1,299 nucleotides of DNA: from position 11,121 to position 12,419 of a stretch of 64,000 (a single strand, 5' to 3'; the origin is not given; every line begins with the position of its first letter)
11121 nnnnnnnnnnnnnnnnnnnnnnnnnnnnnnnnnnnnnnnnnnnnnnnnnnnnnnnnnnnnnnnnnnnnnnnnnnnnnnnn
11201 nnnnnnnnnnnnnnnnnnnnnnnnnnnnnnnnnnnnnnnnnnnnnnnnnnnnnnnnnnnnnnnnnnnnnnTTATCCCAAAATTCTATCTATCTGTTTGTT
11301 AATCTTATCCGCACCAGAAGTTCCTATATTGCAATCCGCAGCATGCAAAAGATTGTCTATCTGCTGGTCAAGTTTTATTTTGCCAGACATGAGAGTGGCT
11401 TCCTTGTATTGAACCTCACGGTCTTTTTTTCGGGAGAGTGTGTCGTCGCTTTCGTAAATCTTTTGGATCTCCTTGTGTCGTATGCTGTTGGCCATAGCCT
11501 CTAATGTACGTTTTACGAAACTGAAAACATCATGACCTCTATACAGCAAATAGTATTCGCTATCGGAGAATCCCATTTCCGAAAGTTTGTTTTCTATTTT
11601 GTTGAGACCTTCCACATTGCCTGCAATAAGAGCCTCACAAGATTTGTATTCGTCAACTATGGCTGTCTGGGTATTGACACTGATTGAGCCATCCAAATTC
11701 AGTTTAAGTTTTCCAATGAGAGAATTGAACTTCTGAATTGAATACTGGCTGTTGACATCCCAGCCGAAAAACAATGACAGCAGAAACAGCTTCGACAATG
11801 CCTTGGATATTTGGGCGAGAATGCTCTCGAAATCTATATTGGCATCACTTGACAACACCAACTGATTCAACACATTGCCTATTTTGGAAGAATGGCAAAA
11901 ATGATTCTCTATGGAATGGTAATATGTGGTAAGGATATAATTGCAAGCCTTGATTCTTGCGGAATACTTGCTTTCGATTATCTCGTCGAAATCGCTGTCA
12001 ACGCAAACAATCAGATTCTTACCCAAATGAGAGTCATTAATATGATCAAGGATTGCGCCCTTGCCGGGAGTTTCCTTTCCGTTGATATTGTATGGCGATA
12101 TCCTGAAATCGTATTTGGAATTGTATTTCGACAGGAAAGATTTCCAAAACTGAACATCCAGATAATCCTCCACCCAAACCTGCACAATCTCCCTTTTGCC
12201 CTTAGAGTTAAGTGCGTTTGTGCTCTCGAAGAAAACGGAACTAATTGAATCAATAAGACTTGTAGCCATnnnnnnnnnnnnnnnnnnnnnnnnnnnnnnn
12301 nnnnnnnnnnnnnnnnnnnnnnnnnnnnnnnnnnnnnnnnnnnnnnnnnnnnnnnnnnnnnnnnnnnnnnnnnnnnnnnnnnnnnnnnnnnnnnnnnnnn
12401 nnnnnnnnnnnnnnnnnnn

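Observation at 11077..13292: Three-gene ABC-ATPase / DUF4435-Toprim / 64-aa operon: a PARIS-like (AriA/AriB) defence candidate with an extra coupled small gene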

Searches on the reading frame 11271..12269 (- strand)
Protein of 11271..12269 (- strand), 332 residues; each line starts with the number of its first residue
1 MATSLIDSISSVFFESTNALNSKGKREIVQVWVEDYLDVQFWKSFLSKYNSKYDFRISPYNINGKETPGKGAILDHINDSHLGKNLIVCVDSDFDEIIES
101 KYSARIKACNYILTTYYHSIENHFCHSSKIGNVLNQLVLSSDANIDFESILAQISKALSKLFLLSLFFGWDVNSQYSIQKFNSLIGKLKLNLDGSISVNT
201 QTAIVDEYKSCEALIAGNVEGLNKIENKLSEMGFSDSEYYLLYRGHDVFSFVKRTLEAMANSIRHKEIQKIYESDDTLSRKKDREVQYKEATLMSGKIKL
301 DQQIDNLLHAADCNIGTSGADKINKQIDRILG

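Call 3: search_protein_families(library=pfam, proteins=[window:11271-12269:-], max_evalue=1)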
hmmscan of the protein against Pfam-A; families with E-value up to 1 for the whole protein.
window:11271-12269:- (332 aa): 1 family
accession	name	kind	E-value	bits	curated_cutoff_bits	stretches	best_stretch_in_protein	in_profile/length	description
PF14491.11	DUF4435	-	3.5e-17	63.4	27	1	30-266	4-235/238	Protein of unknown function (DUF4435)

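Call 4: search_protein_families(library=padloc, proteins=[window:11271-12269:-], max_evalue=1)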
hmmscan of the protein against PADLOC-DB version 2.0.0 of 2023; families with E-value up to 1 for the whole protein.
window:11271-12269:- (332 aa): 2 families
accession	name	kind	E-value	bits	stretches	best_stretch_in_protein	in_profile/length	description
PDLC04165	AriB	-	9e-30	102.1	1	29-265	25-257/289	-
PDLC02983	AriB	-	8.1e-26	89.6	1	31-264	5-231/236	-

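Call 5: search_protein_families(library=ncbifam, proteins=[window:11271-12269:-], max_evalue=1)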
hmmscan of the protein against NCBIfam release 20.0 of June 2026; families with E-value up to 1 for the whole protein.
window:11271-12269:- (332 aa): 0 families

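Call 6: search_protein_families(library=phrogs, proteins=[window:11271-12269:-], max_evalue=1)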
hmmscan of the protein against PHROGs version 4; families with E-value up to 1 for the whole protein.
window:11271-12269:- (332 aa): 0 families

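Call 11: find_related_loci(query=window:11271-12269:-, collection=genome_contigs, flank=6000)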
Query window:11271-12269:- (332 aa) in genome_contigs; peptide patterns used: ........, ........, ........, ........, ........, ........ (x = any residue, [..] = any of these).
80 stretches matched a pattern, but none encodes a relative of the query by tblastn (E <= 1e-3).

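Call 17: find_homologous_proteins(query=window:11271-12269:-, max_evalue=0.00001)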
Query window:11271-12269:- (332 aa): 5 proteins with E <= 0.00001 among 1656 candidates.
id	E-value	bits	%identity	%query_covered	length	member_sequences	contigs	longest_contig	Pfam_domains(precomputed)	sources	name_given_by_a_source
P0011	8.0e-214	727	100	100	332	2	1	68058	PF14491.12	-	-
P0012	6.7e-182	622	86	100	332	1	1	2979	PF14491.12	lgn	-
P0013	2.1e-169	581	80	100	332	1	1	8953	PF14491.12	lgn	-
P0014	1.9e-166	571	79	100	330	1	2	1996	PF14491.12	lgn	-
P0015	7.7e-15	73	28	69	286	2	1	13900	PF14491.12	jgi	-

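Call 19: search_solved_structures(query=window:11271-12269:-, max_evalue=1, show_alignments=2)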
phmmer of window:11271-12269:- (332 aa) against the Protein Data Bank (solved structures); distinct sequences matched with E-value up to 1: 2.
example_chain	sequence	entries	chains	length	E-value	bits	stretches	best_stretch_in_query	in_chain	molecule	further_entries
6pz2_A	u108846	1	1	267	0.18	14.6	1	173-259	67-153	Dihydropteroate synthase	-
4c8q_A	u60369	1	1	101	0.75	12.6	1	236-304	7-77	SM-LIKE PROTEIN LSM1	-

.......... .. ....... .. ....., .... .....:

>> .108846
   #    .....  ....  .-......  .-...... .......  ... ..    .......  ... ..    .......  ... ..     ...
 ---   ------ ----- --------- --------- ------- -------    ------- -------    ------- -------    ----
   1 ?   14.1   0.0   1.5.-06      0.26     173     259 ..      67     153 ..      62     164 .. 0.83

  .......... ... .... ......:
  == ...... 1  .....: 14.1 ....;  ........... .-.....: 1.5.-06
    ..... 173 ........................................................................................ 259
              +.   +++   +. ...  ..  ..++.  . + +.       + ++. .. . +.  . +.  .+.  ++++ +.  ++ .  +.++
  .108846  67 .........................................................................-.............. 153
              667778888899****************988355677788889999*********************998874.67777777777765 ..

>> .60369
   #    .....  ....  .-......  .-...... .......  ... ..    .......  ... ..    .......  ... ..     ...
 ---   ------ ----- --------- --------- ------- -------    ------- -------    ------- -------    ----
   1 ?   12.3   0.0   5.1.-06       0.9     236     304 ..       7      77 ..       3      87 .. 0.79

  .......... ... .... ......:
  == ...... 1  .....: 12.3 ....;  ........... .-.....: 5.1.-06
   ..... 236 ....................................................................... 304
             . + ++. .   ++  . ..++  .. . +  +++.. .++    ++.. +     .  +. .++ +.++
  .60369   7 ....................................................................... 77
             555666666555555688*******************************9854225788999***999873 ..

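Call 20: find_encoding_contigs(protein=P0012, flank=6000)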
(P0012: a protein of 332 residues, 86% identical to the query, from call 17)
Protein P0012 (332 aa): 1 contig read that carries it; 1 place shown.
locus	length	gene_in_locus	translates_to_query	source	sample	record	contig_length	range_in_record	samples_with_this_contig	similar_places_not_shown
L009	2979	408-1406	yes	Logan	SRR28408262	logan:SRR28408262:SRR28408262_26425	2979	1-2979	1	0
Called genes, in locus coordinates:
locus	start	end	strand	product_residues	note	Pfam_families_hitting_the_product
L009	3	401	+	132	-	?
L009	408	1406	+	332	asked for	PF14491:DUF4435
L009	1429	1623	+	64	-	-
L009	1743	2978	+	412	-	?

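Call 21: find_encoding_contigs(protein=P0013, flank=8000)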
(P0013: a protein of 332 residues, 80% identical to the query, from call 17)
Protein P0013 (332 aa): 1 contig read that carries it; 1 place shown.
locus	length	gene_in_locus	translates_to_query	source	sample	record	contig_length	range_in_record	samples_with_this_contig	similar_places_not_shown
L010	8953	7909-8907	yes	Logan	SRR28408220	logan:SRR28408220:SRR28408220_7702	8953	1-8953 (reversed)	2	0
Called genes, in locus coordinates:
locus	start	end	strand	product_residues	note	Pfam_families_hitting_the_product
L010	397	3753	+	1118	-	PF11028:TMEM260_N, PF28497:DUF8416, PF28495:TMEM260_2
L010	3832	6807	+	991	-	-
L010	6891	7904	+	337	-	PF02463:SMC_N, PF13175:AAA_15 (weak), PF13304:AAA_21, PF13175:AAA_15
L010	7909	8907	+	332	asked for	PF14491:DUF4435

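Call 22: find_encoding_contigs(protein=P0014, flank=6000)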
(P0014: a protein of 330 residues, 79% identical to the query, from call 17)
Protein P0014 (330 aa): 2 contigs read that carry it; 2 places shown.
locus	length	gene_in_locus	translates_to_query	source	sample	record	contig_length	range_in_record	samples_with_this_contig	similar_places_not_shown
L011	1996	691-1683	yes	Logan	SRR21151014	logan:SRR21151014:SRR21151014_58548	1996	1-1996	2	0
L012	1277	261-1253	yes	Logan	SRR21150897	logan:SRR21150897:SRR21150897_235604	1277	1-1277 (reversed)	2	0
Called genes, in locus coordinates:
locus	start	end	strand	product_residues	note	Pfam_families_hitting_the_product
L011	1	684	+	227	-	?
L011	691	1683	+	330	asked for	PF14491:DUF4435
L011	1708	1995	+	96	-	?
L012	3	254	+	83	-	?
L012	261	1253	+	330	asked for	PF14491:DUF4435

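Call 23: find_encoding_contigs(protein=P0015, flank=6000)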
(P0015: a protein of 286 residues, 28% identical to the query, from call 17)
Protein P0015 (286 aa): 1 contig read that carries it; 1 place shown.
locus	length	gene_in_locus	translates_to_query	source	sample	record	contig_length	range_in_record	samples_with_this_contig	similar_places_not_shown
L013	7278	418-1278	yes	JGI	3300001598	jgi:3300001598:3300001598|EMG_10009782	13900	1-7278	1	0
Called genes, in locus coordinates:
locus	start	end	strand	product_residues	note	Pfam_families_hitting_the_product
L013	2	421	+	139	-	?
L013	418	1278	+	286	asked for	PF14491:DUF4435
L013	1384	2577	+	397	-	PF13183:Fer4_8 (faint), PF14697:Fer4_21 (weak), PF25160:LdpA_Fe-S-bd (faint), PF00037:Fer4 (weak), PF12797:Fer4_2 (faint), PF12838:Fer4_7, PF13187:Fer4_9 (weak), PF04432:FrhB_FdhB_C, +3 more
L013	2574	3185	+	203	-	PF00132:Hexapep (weak)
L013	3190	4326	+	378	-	PF01370:Epimerase, PF13460:NAD_binding_10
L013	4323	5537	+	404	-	PF04230:PS_pyruv_trans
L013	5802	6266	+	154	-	PF13274:SocA_Panacea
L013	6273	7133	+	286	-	-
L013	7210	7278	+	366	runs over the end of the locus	PF00535:Glycos_transf_2, PF13641:Glyco_tranf_2_3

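Call 65: search_dna_similar(query=window:11271-12269:-, collection=plasmids, mode=protein, max_evalue=0.001)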
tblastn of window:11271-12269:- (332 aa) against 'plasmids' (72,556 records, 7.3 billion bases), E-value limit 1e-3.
Records with a match: 4; places in all: 4; records where one place covers at least 80% of the query: 2.
Best place of each record, by identity: <60% 4.
By first word of the organism name: Phocaeicola 1; Bacteroides 1; Escherichia 1; Acinetobacter 1.
By predicted mobility (MOB-suite, as given by PLSDB): non-mobilizable 2; mobilizable 2.
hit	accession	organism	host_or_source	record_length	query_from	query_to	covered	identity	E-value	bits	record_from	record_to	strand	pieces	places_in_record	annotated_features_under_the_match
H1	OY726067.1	Phocaeicola massiliensis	-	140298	1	332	100%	24.9%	2e-15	84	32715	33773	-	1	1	none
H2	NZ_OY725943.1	Bacteroides finegoldii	-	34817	1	271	82%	26.0%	4e-18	93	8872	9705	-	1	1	DUF4435 domain-containing protein | AAA family ATPase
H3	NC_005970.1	Escherichia coli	-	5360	31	146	35%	31.4%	1e-3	49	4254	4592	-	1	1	none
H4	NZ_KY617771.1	Acinetobacter baumannii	endotracheal aspiration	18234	25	122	30%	34.6%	1e-4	51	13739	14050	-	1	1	hypothetical protein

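Call 66: search_dna_similar(query=window:11271-12269:-, collection=phages, mode=protein, max_evalue=0.001)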
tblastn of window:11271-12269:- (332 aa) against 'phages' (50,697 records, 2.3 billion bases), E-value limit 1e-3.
No match.

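Call 67: get_annotated_region(hit=H2, flank=4000)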
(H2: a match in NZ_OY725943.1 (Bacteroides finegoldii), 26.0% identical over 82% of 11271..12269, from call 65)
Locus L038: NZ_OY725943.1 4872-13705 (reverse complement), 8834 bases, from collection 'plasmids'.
description: Bacteroides finegoldii strain Bacteroides finegoldii TSDC17.2-1.1 plasmid 41, complete sequence
organism: Bacteroides finegoldii (NCBI taxid 338188)
taxonomy: Bacteria; Bacteroidota; Bacteroidia; Bacteroidales; Bacteroidaceae; Bacteroides; Bacteroides finegoldii
host: -; source: -; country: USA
typing (MOB-suite, as given by PLSDB): non-mobilizable
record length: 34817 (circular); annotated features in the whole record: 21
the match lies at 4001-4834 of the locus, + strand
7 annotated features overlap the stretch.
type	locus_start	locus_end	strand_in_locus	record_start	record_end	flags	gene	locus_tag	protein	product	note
CDS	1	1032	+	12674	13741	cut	-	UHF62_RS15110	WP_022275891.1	DUF1573 domain-containing protein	-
CDS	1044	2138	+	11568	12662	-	meaB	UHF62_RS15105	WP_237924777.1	methylmalonyl Co-A mutase-associated GTPase MeaB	-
CDS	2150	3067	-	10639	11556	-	-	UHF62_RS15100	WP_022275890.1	DMT family transporter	GO:0055085 - transmembrane transport [Evidence IEA]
CDS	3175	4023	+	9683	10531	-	-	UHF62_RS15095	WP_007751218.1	AAA family ATPase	-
CDS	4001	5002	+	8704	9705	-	-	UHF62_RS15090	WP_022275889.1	DUF4435 domain-containing protein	-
CDS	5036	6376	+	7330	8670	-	-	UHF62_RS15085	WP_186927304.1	mechanosensitive ion channel domain-containing protein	GO:0055085 - transmembrane transport [Evidence IEA]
CDS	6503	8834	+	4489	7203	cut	-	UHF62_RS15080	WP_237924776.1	TonB-dependent receptor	-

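Call 68: get_annotated_region(hit=H1, flank=4000)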
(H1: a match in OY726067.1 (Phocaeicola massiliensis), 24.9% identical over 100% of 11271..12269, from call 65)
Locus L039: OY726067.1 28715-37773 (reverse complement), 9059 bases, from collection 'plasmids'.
description: Phocaeicola massiliensis strain Bacteroides massiliensis TSDC17.2-1.1 genome assembly, plasmid: 93
organism: Phocaeicola massiliensis (NCBI taxid 204516)
taxonomy: Bacteria; Bacteroidota; Bacteroidia; Bacteroidales; Bacteroidaceae; Phocaeicola; Phocaeicola massiliensis
host: -; source: -; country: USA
typing (MOB-suite, as given by PLSDB): non-mobilizable
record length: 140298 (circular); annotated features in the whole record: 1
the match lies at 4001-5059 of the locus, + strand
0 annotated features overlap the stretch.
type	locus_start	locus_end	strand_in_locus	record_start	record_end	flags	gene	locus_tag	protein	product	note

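Call 72: search_protein_families(library=padloc, proteins=[L038:3175-4023:+, L038:4001-5002:+, L039:3047-3979:+, L039:4001-4999:+, L010:6891-7904:+], max_evalue=1e-10)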
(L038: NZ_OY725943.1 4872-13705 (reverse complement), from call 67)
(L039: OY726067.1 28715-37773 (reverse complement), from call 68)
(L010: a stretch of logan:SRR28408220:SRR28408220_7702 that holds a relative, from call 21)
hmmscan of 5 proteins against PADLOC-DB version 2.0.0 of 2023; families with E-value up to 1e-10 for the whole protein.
L038:3175-4023:+ (282 aa): 46 families (the best 25 are shown)
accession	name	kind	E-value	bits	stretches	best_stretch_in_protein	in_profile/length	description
PDLC04164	AriA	-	5.6e-58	194.5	1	5-271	3-251/253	-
PDLC00289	PtuA1|PtuA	-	2.9e-25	87.1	1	190-256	226-292/404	AAA ATPase domain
PDLC00305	PtuA1|PtuA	-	1.6e-22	78.4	1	142-257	165-289/392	AAA ATPase domain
PDLC00271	PtuA1|PtuA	-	1.1e-20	72.6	1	143-258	201-324/421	AAA ATPase domain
PDLC04135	mad3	-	3.2e-19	67.7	1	139-258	202-329/374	mads_3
PDLC02979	AriA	-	3.5e-18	64.6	1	128-256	238-373/373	-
PDLC02913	ATPase_I-A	-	6.2e-18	63.2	1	129-257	269-408/508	-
PDLC02980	AriA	-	9.5e-18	63.2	1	178-256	224-303/304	-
PDLC00303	PtuA1|PtuA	-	1.1e-17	62.2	1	144-257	168-283/386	AAA ATPase domain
PDLC00268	PtuA1|PtuA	-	1.9e-17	61.8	1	120-257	166-312/411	AAA ATPase domain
PDLC00299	PtuA1|PtuA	-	6.3e-17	59.7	1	133-256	284-421/535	AAA ATPase domain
PDLC00278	PtuA1|PtuA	-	8.9e-17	59.5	1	210-257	285-332/436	AAA ATPase domain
PDLC02981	AriAB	-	2e-16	57.9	1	100-259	221-380/694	-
PDLC00290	PtuA1|PtuA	-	5.2e-16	57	0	206-256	263-313/414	AAA ATPase domain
PDLC03878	NsnB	-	1.9e-14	52.2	1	131-257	145-282/345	-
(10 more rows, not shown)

L038:4001-5002:+ (333 aa): 2 families
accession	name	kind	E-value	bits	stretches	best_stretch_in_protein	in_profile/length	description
PDLC02983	AriB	-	2.9e-70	235.1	1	27-275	1-236/236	-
PDLC04165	AriB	-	1e-36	124.9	1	15-288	9-273/289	-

L039:3047-3979:+ (310 aa): 49 families (the best 25 are shown)
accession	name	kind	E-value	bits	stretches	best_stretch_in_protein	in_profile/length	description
PDLC04164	AriA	-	7e-59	197.4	1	42-309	3-251/253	-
PDLC00305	PtuA1|PtuA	-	2e-24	84.6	1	207-294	189-288/392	AAA ATPase domain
PDLC00289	PtuA1|PtuA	-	7.8e-24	82.5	1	213-294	211-292/404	AAA ATPase domain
PDLC00271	PtuA1|PtuA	-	2.3e-21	74.8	1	180-295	200-323/421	AAA ATPase domain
PDLC02980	AriA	-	5.6e-21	73.8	1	189-294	177-303/304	-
PDLC02979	AriA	-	5.9e-20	70.4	1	185-294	246-373/373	-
PDLC02913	ATPase_I-A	-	1.3e-18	65.5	1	212-294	314-407/508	-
PDLC04135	mad3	-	1.6e-18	65.4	1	194-294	222-327/374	mads_3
PDLC02981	AriAB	-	6.1e-18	62.8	1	139-294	222-377/694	-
PDLC00299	PtuA1|PtuA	-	1.4e-17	61.9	1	212-294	328-421/535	AAA ATPase domain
PDLC00278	PtuA1|PtuA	-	3.5e-17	60.8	1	248-294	285-331/436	AAA ATPase domain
PDLC00298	PtuA1|PtuA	-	8.6e-17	59.3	0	245-295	276-326/423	AAA ATPase domain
PDLC00265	PtuA1|PtuA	-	1.9e-16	58.2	1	189-294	269-372/479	AAA ATPase domain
PDLC00303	PtuA1|PtuA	-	6.4e-16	56.4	1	214-295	200-283/386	AAA ATPase domain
PDLC02915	ATPase-Toprim_I-B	-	8e-16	55.9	1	205-294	215-299/623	-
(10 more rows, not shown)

L039:4001-4999:+ (332 aa): 2 families
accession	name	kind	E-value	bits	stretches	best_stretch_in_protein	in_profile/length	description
PDLC02983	AriB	-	2.1e-72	242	1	27-274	1-236/236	-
PDLC04165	AriB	-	1.2e-34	118.2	1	20-277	14-263/289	-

L010:6891-7904:+ (337 aa): 33 families (the best 25 are shown)
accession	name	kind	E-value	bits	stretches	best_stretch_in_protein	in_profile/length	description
PDLC04164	AriA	-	1.8e-53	179.7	2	203-332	123-251/253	-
PDLC00289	PtuA1|PtuA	-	3.8e-25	86.8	1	1-317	1-292/404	AAA ATPase domain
PDLC00285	PtuA1|PtuA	-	3.7e-20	70.6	1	232-319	250-332/432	AAA ATPase domain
PDLC02979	AriA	-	8.1e-20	69.9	1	1-317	1-373/373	-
PDLC00271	PtuA1|PtuA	-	4e-19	67.4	1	216-331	212-336/421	AAA ATPase domain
PDLC00305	PtuA1|PtuA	-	4.6e-18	63.7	1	1-318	1-289/392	AAA ATPase domain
PDLC00293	PtuA1|PtuA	-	1.8e-17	61.5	1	243-317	306-386/527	AAA ATPase domain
PDLC04135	mad3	-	6.9e-17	60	1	2-325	1-337/374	mads_3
PDLC00265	PtuA1|PtuA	-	3.1e-16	57.6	1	227-314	281-369/479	AAA ATPase domain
PDLC02981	AriAB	-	3.9e-16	56.9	0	236-319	293-379/694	-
PDLC00283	PtuA1|PtuA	-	5.1e-16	56.8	1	241-319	265-346/448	AAA ATPase domain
PDLC02915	ATPase-Toprim_I-B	-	6.4e-16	56.3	0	260-319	241-301/623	-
PDLC00274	PtuA1|PtuA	-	1.8e-15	55.2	1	217-316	248-348/438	AAA ATPase domain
PDLC00278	PtuA1|PtuA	-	1.2e-14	52.5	0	234-318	235-332/436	AAA ATPase domain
PDLC00290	PtuA1|PtuA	-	2.7e-14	51.4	0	269-317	265-313/414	AAA ATPase domain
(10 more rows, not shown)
